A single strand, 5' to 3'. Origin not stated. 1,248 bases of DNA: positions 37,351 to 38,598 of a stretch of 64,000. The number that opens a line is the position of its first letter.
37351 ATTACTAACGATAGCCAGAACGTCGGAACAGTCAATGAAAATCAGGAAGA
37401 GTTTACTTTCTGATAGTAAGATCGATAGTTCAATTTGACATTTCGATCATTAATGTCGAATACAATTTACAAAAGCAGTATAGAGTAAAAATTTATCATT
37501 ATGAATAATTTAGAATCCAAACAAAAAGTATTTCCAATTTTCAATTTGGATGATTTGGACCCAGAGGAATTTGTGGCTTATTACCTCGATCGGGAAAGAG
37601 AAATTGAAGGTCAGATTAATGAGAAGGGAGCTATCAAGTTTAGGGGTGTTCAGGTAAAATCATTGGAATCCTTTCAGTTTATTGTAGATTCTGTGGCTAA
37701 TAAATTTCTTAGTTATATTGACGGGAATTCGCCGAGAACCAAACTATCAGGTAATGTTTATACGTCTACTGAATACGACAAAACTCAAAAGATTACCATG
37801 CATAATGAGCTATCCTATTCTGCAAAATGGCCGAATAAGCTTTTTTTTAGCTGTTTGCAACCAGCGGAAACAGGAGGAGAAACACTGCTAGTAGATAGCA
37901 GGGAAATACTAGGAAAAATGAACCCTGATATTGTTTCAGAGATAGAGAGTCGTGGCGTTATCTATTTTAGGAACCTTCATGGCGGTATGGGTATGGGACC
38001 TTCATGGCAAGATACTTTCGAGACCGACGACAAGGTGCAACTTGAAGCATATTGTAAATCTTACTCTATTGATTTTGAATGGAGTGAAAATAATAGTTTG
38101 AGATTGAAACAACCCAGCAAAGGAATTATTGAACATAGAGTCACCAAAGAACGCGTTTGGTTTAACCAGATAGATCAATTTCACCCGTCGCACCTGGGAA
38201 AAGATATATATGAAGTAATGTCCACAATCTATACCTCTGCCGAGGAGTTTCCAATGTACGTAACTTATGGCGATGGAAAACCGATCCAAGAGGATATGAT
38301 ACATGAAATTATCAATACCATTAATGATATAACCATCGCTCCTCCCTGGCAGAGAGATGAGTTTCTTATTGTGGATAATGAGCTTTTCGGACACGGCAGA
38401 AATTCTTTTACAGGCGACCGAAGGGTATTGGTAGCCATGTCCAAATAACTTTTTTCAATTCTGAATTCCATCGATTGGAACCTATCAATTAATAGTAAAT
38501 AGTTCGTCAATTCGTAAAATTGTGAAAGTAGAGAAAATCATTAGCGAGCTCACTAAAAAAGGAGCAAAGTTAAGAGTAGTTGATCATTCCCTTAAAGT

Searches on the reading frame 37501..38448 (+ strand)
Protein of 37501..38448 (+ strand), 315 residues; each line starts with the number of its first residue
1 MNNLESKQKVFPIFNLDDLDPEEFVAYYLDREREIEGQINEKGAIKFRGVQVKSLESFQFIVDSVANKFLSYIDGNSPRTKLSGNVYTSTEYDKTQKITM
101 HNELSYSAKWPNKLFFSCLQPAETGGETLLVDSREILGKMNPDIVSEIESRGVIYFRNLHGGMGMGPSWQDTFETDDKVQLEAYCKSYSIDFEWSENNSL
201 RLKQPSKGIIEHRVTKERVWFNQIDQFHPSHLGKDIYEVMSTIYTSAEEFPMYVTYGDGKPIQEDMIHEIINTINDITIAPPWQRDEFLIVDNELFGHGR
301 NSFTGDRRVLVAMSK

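Call 9: search_protein_families(library=pfam, proteins=[window:37501-38445:+], max_evalue=0.001)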
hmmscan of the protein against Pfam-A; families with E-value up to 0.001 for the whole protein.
window:37501-38445:+ (315 aa): 1 family
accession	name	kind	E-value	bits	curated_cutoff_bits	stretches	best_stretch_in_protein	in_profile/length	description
PF02668.22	TauD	-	2.5e-27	96.9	27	1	27-311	22-264/267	Taurine catabolism dioxygenase TauD, TfdA family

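Call 10: find_encoding_contigs(protein=window:37501-38448:+, flank=10000, max_places=10)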
Protein window:37501-38448:+ (315 aa): 1 contig read that carries it; 1 place shown.
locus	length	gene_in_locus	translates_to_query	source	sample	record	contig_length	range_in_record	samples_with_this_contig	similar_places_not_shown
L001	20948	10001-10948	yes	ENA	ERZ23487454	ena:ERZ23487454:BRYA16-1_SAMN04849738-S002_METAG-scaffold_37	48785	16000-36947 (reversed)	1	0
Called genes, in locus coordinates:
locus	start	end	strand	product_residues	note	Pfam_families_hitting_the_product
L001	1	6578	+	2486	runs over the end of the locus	PF00501:AMP-binding, PF00550:PP-binding, PF00668:Condensation, PF00501:AMP-binding, PF00296:Bac_luciferase, PF00501:AMP-binding, PF13193:AMP-binding_C, PF00550:PP-binding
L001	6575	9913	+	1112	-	PF18563:TubC_N, PF00668:Condensation, PF00501:AMP-binding, PF00550:PP-binding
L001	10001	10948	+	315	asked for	PF02668:TauD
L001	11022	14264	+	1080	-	PF18563:TubC_N, PF00668:Condensation, PF00501:AMP-binding, PF13193:AMP-binding_C (weak), PF00550:PP-binding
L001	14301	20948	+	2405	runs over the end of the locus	PF00668:Condensation, PF00501:AMP-binding, PF13193:AMP-binding_C (weak), PF00550:PP-binding, PF00668:Condensation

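Call 23: list_cluster_members(proteins=[L001:6575-9910:+, L002:12590-14578:+, L002:14683-20550:+, window:37501-38445:+, window:18954-20645:+, window:26618-32254:+, window:32279-34075:+, L001:11022-14261:+, window:49195-50652:+, window:53871-61037:+])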
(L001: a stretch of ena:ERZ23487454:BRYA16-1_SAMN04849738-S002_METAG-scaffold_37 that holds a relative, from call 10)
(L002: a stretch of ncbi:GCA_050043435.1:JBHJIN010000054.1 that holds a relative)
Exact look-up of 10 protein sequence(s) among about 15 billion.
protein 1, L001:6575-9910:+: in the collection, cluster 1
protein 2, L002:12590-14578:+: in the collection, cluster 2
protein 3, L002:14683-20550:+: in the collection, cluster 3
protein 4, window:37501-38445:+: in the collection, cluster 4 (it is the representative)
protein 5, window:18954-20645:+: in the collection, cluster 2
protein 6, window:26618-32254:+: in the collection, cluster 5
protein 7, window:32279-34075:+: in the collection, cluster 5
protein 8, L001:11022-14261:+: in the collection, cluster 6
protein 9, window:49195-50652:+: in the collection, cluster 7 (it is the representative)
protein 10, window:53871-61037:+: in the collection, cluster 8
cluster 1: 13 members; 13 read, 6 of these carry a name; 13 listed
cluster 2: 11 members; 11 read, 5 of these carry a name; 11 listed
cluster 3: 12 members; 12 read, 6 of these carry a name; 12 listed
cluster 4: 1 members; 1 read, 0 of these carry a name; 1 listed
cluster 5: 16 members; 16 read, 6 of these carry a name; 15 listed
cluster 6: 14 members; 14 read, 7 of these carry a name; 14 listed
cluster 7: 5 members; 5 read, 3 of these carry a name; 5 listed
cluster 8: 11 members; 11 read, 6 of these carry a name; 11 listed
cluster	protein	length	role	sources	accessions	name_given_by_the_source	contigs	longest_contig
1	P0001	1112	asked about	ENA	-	-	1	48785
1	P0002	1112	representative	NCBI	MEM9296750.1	MAG: amino acid adenylation domain-containing protein [Bacteroidota bacterium]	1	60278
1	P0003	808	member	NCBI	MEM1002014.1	MAG: amino acid adenylation domain-containing protein, partial [Bacteroidota bacterium]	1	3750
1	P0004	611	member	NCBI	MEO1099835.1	MAG: non-ribosomal peptide synthetase [Bacteroidota bacterium]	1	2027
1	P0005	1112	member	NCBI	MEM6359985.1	MAG: amino acid adenylation domain-containing protein [Bacteroidota bacterium]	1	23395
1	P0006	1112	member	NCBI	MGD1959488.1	MAG: amino acid adenylation domain-containing protein [Fulvivirga sp.]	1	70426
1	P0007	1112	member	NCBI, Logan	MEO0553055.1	MAG: amino acid adenylation domain-containing protein [Bacteroidota bacterium]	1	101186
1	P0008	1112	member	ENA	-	-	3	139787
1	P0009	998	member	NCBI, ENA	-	-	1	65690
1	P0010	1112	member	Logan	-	-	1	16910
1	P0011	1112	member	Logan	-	-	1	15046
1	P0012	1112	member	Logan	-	-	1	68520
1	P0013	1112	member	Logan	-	-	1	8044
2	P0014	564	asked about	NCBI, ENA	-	-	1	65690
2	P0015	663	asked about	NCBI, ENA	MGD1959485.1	MAG: carbamoyltransferase [Fulvivirga sp.]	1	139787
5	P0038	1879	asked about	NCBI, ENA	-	-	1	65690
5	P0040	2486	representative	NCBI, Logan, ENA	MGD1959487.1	MAG: amino acid adenylation domain-containing protein [Fulvivirga sp.]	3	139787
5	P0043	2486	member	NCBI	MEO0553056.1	MAG: amino acid adenylation domain-containing protein [Bacteroidota bacterium]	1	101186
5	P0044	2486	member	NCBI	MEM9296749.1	MAG: amino acid adenylation domain-containing protein [Bacteroidota bacterium]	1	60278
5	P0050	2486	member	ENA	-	-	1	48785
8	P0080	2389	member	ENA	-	-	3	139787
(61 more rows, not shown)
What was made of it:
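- The truncated forms (564, 1879, 599 and 998 aa) are on record from a single 65,690-bp contig (call 23).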

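Call 25: find_encoding_contigs(protein=P0040, flank=10000, max_places=10)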
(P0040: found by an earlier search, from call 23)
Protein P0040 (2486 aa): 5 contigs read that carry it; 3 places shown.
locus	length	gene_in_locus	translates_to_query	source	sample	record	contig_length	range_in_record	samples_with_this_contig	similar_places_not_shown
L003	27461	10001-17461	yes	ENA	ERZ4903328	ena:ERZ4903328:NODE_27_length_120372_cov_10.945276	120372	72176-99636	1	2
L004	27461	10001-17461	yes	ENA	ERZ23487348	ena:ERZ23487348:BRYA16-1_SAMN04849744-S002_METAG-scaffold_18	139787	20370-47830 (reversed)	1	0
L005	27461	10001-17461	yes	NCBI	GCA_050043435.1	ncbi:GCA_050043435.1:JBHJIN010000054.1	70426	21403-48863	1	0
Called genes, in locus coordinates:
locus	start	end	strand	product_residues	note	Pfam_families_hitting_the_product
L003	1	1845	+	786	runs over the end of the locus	PF12704:MacB_PCD, PF02687:FtsX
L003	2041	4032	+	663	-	PF02543:Carbam_trans_N, PF00814:TsaD (faint), PF16861:Carbam_trans_C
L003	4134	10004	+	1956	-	PF00668:Condensation, PF00501:AMP-binding, PF00550:PP-binding, PF00668:Condensation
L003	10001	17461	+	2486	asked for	PF00501:AMP-binding, PF00550:PP-binding, PF00668:Condensation, PF00501:AMP-binding, PF00296:Bac_luciferase, PF00501:AMP-binding, PF13193:AMP-binding_C, PF00550:PP-binding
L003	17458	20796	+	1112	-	PF18563:TubC_N, PF00668:Condensation, PF00501:AMP-binding, PF00550:PP-binding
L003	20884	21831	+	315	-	PF02668:TauD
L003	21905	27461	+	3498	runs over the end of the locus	PF00668:Condensation, PF18563:TubC_N, PF00501:AMP-binding, PF00550:PP-binding, PF00668:Condensation, PF00501:AMP-binding, PF00550:PP-binding, PF00668:Condensation, +1 more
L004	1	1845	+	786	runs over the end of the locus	PF12704:MacB_PCD, PF02687:FtsX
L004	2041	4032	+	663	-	PF02543:Carbam_trans_N, PF00814:TsaD (faint), PF16861:Carbam_trans_C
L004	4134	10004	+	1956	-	PF00668:Condensation, PF00501:AMP-binding, PF00550:PP-binding, PF00668:Condensation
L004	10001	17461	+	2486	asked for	PF00501:AMP-binding, PF00550:PP-binding, PF00668:Condensation, PF00501:AMP-binding, PF00296:Bac_luciferase, PF00501:AMP-binding, PF13193:AMP-binding_C, PF00550:PP-binding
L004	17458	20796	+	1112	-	PF18563:TubC_N, PF00668:Condensation, PF00501:AMP-binding, PF00550:PP-binding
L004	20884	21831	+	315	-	PF02668:TauD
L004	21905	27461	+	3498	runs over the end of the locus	PF00668:Condensation, PF18563:TubC_N, PF00501:AMP-binding, PF00550:PP-binding, PF00668:Condensation, PF00501:AMP-binding, PF00550:PP-binding, PF00668:Condensation, +1 more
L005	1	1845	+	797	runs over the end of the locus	PF12704:MacB_PCD, PF02687:FtsX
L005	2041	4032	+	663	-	PF02543:Carbam_trans_N, PF00814:TsaD (faint), PF16861:Carbam_trans_C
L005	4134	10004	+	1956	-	PF00668:Condensation, PF00501:AMP-binding, PF00550:PP-binding, PF00668:Condensation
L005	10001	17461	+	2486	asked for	PF00501:AMP-binding, PF00550:PP-binding, PF00668:Condensation, PF00501:AMP-binding, PF00296:Bac_luciferase, PF00501:AMP-binding, PF13193:AMP-binding_C, PF00550:PP-binding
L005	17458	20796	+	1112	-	PF18563:TubC_N, PF00668:Condensation, PF00501:AMP-binding, PF00550:PP-binding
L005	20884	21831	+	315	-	PF02668:TauD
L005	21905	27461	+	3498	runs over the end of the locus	PF00668:Condensation, PF18563:TubC_N, PF00501:AMP-binding, PF00550:PP-binding, PF00668:Condensation, PF00501:AMP-binding, PF00550:PP-binding, PF00668:Condensation, +1 more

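Call 27: find_encoding_contigs(protein=P0043, flank=10000, max_places=5)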
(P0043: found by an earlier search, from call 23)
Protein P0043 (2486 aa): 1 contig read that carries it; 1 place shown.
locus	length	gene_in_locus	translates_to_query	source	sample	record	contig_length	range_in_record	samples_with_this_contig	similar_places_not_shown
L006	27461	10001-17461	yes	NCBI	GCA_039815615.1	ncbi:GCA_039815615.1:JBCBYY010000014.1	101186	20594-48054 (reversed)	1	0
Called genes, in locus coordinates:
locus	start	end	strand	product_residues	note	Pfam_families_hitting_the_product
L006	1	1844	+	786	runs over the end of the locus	PF12704:MacB_PCD, PF02687:FtsX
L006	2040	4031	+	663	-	PF02543:Carbam_trans_N, PF00814:TsaD (faint), PF16861:Carbam_trans_C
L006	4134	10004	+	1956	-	PF00668:Condensation, PF00501:AMP-binding, PF00550:PP-binding, PF00668:Condensation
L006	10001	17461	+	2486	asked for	PF00501:AMP-binding, PF00550:PP-binding, PF00668:Condensation, PF00501:AMP-binding, PF00296:Bac_luciferase, PF00501:AMP-binding, PF13193:AMP-binding_C, PF00550:PP-binding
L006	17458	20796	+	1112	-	PF18563:TubC_N, PF00668:Condensation, PF00501:AMP-binding, PF00550:PP-binding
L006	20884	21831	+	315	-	PF02668:TauD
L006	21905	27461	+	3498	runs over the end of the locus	PF00668:Condensation, PF18563:TubC_N, PF00501:AMP-binding, PF00550:PP-binding, PF00668:Condensation, PF00501:AMP-binding, PF00550:PP-binding, PF00668:Condensation, +1 more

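Call 28: find_encoding_contigs(protein=P0044, flank=10000, max_places=5)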
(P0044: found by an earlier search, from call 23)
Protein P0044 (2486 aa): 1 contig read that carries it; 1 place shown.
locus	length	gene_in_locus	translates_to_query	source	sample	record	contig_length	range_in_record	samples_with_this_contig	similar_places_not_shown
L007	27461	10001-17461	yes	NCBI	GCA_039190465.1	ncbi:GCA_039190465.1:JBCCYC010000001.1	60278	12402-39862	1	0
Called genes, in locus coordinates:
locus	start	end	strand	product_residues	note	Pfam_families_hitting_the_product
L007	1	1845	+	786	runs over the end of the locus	PF12704:MacB_PCD, PF02687:FtsX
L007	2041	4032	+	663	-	PF02543:Carbam_trans_N, PF00814:TsaD (faint), PF16861:Carbam_trans_C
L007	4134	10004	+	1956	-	PF00668:Condensation, PF00501:AMP-binding, PF00550:PP-binding, PF00668:Condensation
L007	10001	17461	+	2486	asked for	PF00501:AMP-binding, PF00550:PP-binding, PF00668:Condensation, PF00501:AMP-binding, PF00296:Bac_luciferase, PF00501:AMP-binding, PF13193:AMP-binding_C, PF00550:PP-binding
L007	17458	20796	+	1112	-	PF18563:TubC_N, PF00668:Condensation, PF00501:AMP-binding, PF00550:PP-binding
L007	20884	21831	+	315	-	PF02668:TauD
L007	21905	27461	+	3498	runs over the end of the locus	PF00668:Condensation, PF18563:TubC_N, PF00501:AMP-binding, PF00550:PP-binding, PF00668:Condensation, PF00501:AMP-binding, PF00550:PP-binding, PF00668:Condensation, +1 more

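Call 29: find_encoding_contigs(protein=P0050, flank=10000, max_places=5)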
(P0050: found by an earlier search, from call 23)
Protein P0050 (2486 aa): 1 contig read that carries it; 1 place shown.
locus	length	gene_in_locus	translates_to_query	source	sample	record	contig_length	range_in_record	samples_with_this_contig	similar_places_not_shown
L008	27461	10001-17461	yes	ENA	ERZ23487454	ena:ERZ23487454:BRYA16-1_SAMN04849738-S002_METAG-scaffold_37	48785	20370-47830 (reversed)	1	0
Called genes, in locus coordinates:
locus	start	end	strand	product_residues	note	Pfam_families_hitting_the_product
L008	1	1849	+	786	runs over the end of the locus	PF12704:MacB_PCD, PF02687:FtsX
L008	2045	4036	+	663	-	PF02543:Carbam_trans_N, PF00814:TsaD (faint), PF16861:Carbam_trans_C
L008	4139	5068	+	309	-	-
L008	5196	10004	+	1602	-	PF00668:Condensation (weak), PF00501:AMP-binding, PF00550:PP-binding, PF00668:Condensation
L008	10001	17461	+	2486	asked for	PF00501:AMP-binding, PF00550:PP-binding, PF00668:Condensation, PF00501:AMP-binding, PF00296:Bac_luciferase, PF00501:AMP-binding, PF13193:AMP-binding_C, PF00550:PP-binding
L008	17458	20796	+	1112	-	PF18563:TubC_N, PF00668:Condensation, PF00501:AMP-binding, PF00550:PP-binding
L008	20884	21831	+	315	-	PF02668:TauD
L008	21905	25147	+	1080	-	PF18563:TubC_N, PF00668:Condensation, PF00501:AMP-binding, PF13193:AMP-binding_C (weak), PF00550:PP-binding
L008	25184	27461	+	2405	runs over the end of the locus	PF00668:Condensation, PF00501:AMP-binding, PF13193:AMP-binding_C (weak), PF00550:PP-binding, PF00668:Condensation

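Call 36: find_related_loci(query=L005:2041-4029:+, collection=genome_contigs, flank=10000)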
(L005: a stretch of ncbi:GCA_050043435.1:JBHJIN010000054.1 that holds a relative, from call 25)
Query L005:2041-4029:+ (663 aa) in genome_contigs; peptide patterns used: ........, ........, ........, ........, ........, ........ (x = any residue, [..] = any of these).
46 stretches matched a pattern; 24 encode a relative of the query (tblastn E <= 1e-3); 24 distinct loci.
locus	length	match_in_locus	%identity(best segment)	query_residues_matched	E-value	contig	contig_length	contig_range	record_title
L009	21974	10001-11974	46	1-654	0e+0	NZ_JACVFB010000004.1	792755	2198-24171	Chitinophaga varians strain KACC 19415 4, whole genome shotgun sequence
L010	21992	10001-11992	45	1-653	0e+0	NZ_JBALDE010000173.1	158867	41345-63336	MAG: Nostoc sp. isolate P12650 bin 7 NODE_11_length_158867_cov_91.770822, whole genome shotgun sequence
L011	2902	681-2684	43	1-653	3e-177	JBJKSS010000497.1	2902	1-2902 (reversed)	MAG: Spirochaetota bacterium isolate Bin_88 S1Ck127_3454070_flag_1_multi_6.0000_len_2902, whole genome shotgun sequence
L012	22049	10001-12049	43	1-653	1e-166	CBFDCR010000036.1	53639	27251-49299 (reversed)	MAG TPA_asm: uncultured bacterium isolate SRR26215683_binner23_Refined_38 genome assembly, contig: ERZ25073488.117, whol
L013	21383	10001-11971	37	1-656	3e-133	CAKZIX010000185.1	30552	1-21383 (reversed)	MAG TPA_asm: uncultured Nocardiaceae bacterium isolate SRR6145072_bin.24_CONCOCT_v1.1_MAG genome assembly, contig: ERZ94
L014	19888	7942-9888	37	1-645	2e-125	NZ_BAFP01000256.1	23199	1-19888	Nocardia abscessus NBRC 100374, whole genome shotgun sequence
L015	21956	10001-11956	39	3-649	5e-135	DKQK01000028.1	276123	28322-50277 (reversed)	MAG TPA_asm: Gammaproteobacteria bacterium UBA7310 UBA7310_contig_608, whole genome shotgun sequence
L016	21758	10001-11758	39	2-560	5e-103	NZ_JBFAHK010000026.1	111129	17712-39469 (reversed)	Nonomuraea sp. NPDC050783 NPDC050783_39_H10.ctg-0026, whole genome shotgun sequence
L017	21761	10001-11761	38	2-562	3e-103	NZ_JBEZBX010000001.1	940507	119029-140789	Lentzea sp. NPDC042327 NPDC042327_86_C10.ctg-0001, whole genome shotgun sequence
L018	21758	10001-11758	38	2-560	7e-103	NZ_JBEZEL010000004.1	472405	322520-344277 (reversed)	Streptosporangium sp. NPDC049078 NPDC049078_81_B1.ctg-0004, whole genome shotgun sequence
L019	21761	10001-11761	38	2-560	7e-102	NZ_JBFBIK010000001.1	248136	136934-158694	Sphaerisporangium sp. NPDC088356 NPDC088356_156_C3.ctg-0001, whole genome shotgun sequence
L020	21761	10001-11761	38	2-562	2e-101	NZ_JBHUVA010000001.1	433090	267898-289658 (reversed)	Micromonospora sp. NPDC057141 NPDC057141_T17_C10.ctg-0001, whole genome shotgun sequence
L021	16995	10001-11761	38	2-562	6e-101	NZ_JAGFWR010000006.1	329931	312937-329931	Micromonospora antibiotica strain MMS20-R2-23 contig6, whole genome shotgun sequence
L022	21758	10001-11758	38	2-560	8e-101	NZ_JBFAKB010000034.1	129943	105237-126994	Nonomuraea sp. NPDC050404 NPDC050404_155_F7.ctg-0034, whole genome shotgun sequence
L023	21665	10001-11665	38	27-562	1e-101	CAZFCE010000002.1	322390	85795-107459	MAG TPA_asm: uncultured Caldilineaceae bacterium isolate binchicken_co20_290 genome assembly, contig: NODE_44_length_322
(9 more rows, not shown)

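Call 42: find_encoding_contigs(protein=P0080, flank=10000, max_places=4)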
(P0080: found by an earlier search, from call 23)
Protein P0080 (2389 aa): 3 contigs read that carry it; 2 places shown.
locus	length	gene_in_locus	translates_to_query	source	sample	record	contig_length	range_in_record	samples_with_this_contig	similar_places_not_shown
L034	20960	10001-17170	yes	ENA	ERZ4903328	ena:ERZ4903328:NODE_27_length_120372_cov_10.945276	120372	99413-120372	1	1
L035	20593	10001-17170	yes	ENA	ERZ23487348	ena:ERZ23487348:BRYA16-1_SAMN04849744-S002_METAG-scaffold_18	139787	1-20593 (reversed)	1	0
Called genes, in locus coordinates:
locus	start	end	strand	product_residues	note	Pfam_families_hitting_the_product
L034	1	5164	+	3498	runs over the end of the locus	PF00668:Condensation, PF18563:TubC_N, PF00501:AMP-binding, PF00550:PP-binding, PF00668:Condensation, PF00501:AMP-binding, PF00550:PP-binding, PF00668:Condensation, +1 more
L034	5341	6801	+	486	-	PF00144:Beta-lactamase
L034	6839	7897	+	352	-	PF05050:Methyltransf_21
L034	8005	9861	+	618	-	PF13522:GATase_6, PF13537:GATase_7, PF12481:DUF3700 (weak), PF00733:Asn_synthase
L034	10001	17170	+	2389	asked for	PF00668:Condensation, PF00501:AMP-binding, PF00550:PP-binding, PF23297:ACP_SdgA_C (faint), PF00668:Condensation, PF00501:AMP-binding, PF13193:AMP-binding_C, PF00550:PP-binding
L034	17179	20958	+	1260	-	?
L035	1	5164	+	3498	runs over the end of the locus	PF00668:Condensation, PF18563:TubC_N, PF00501:AMP-binding, PF00550:PP-binding, PF00668:Condensation, PF00501:AMP-binding, PF00550:PP-binding, PF00668:Condensation, +1 more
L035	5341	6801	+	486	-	PF00144:Beta-lactamase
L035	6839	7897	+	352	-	PF05050:Methyltransf_21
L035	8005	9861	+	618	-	PF13522:GATase_6, PF13537:GATase_7, PF12481:DUF3700 (weak), PF00733:Asn_synthase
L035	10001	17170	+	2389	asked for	PF00668:Condensation, PF00501:AMP-binding, PF00550:PP-binding, PF23297:ACP_SdgA_C (faint), PF00668:Condensation, PF00501:AMP-binding, PF13193:AMP-binding_C, PF00550:PP-binding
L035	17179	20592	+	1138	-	?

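Call 69: search_protein_families(library=ncbifam, proteins=[L005:2041-4029:+, L005:15311-16270:+, window:37501-38445:+], max_evalue=0.00001)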
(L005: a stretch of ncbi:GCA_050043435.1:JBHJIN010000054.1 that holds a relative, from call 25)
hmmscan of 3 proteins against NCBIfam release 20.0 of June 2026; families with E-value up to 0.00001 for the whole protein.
L005:2041-4029:+ (663 aa): 2 families
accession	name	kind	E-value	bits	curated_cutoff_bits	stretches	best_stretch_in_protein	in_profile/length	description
NF041651.1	nodul_NodU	equivalog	2e-46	158.9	1000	1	257-530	266-527/556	nodulation protein NodU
TIGR00143.1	hypF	equivalog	1.6e-07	29.9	466.1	0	111-168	455-513/741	carbamoyltransferase HypF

L005:15311-16270:+ (320 aa): 24 families
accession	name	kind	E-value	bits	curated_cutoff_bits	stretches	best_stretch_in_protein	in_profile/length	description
TIGR04020.1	seco_metab_LLM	subfamily_domain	1.1e-134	449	244.45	1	7-320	1-319/341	MupA/Atu3671 family FMN-dependent luciferase-like monooxygenase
TIGR03619.1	F420_Rv2161c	subfamily_domain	2.4e-31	109.2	166.9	1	32-231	6-217/247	TIGR03619 family F420-dependent LLM class oxidoreductase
TIGR04027.1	LLM_KPN_01858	hypoth_equivalog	1.4e-28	99.8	412.9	1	17-193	13-181/326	putative FMN-dependent luciferase-like monooxygenase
TIGR03858.1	LLM_2I7G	subfamily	2.6e-27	95.7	462.25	1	22-257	24-257/337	Atu2307/SP_0267 family LLM class monooxygenase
TIGR03571.1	lucif_BA3436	subfamily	7.5e-24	84.5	303.9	1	3-222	9-231/304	TIGR03571 family LLM class oxidoreductase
NF052254.1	luciferase_Alph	exception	4.9e-23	81.9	600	1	5-318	1-322/354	luciferase subunit alpha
NF052255.1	luciferase_Beta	exception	1.2e-18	67.2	500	1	5-258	1-254/325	luciferase subunit beta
TIGR03558.1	oxido_grp_1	subfamily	1.1e-17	64.2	166.95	1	28-259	24-249/325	MsnO8 family LLM class oxidoreductase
TIGR04021.1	LLM_DMSO2_sfnG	equivalog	5.8e-16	58.8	382.95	1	13-317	17-322/350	dimethylsulfone monooxygenase SfnG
TIGR03560.1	F420_Rv1855c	subfamily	9.1e-16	58.3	231.4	1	17-226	6-222/227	TIGR03560 family F420-dependent LLM class oxidoreductase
TIGR04465.1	ArgArg_F420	equivalog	7.2e-12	45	470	1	23-237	59-275/364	F420-dependent hydroxymycolic acid dehydrogenase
NF002619.0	PRK02271.1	equivalog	9.7e-12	44.8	276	1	22-217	12-199/329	5,10-methylenetetrahydromethanopterin reductase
TIGR03557.1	F420_G6P_family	subfamily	2e-11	43.6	210.4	1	26-201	15-193/316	TIGR03557 family F420-dependent LLM class oxidoreductase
TIGR04036.1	LLM_CE1758_fam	subfamily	2.5e-10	39.7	479.1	1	25-228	29-235/355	CE1758 family FMN-dependent luciferase-like monooxygenase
TIGR03564.1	F420_MSMEG_4879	subfamily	2e-09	37.5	234.25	1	27-291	2-256/265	TIGR03564 family F420-dependent LLM class oxidoreductase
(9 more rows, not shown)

window:37501-38445:+ (315 aa): 1 family
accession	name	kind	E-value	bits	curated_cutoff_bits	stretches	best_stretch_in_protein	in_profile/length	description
TIGR02410.1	carnitine_TMLD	equivalog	9.4e-08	32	268.3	1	90-309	172-343/362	trimethyllysine dioxygenase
